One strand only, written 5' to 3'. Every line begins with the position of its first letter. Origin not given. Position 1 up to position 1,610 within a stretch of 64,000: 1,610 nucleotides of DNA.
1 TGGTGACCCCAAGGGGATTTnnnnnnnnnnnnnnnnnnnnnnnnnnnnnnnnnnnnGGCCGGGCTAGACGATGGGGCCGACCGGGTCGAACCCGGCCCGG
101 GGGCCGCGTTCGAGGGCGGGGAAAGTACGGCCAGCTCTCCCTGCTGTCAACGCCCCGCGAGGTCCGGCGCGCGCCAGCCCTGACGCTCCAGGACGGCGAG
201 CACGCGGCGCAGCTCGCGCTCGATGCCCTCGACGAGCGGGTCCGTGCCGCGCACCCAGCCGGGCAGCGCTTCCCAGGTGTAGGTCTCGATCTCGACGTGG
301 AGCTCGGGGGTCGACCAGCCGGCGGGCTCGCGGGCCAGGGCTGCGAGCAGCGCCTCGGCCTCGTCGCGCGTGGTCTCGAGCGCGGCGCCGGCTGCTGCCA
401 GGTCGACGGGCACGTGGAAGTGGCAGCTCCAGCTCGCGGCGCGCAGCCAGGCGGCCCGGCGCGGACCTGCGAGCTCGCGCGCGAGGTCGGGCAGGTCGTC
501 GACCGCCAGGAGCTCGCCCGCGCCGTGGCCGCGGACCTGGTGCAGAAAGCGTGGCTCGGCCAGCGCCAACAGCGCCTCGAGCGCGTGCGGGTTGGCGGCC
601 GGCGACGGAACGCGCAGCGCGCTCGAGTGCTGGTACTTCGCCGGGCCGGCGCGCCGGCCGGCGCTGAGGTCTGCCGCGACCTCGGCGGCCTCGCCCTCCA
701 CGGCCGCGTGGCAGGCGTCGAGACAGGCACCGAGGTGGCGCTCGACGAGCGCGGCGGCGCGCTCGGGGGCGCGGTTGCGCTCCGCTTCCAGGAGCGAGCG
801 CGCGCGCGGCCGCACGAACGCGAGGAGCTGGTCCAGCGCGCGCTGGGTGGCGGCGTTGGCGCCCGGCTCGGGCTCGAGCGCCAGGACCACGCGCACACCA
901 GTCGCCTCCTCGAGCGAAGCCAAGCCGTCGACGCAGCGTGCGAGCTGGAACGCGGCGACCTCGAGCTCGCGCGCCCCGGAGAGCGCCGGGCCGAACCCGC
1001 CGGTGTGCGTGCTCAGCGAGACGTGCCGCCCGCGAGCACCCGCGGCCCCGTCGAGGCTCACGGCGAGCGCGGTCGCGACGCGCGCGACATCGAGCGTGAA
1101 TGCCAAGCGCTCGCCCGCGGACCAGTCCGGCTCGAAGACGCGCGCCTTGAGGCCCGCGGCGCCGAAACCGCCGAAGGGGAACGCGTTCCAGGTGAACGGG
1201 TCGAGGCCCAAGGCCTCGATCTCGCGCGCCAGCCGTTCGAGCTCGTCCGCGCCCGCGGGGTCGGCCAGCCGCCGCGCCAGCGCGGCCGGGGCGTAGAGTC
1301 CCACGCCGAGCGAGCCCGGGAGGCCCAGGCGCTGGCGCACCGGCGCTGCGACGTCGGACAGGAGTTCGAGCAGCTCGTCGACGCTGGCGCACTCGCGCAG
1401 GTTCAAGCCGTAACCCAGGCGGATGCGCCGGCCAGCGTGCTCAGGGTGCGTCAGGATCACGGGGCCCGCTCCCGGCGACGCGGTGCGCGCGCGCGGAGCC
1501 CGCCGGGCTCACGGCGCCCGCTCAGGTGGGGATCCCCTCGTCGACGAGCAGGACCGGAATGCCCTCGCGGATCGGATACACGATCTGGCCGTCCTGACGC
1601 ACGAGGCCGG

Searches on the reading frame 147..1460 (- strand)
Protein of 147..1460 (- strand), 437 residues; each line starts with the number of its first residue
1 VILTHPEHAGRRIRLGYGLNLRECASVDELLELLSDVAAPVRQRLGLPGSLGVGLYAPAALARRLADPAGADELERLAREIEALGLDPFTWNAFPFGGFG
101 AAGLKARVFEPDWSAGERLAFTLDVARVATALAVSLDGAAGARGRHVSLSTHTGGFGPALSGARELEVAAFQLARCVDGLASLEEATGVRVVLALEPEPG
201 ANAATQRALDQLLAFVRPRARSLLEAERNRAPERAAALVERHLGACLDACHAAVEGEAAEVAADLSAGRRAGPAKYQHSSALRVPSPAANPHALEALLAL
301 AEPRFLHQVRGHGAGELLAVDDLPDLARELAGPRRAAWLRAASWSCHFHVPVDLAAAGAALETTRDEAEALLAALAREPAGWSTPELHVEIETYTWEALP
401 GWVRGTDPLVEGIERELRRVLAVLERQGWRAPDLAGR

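Call 15: search_protein_families(library=pfam, proteins=[window:147-1460:-], max_evalue=0.001)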
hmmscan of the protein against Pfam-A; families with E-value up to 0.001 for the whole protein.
window:147-1460:- (437 aa): 1 family
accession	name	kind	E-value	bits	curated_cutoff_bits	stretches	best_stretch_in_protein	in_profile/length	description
PF01261.30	AP_endonuc_2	-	0.00074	19.7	31.1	0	147-266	87-174/249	Xylose isomerase-like TIM barrel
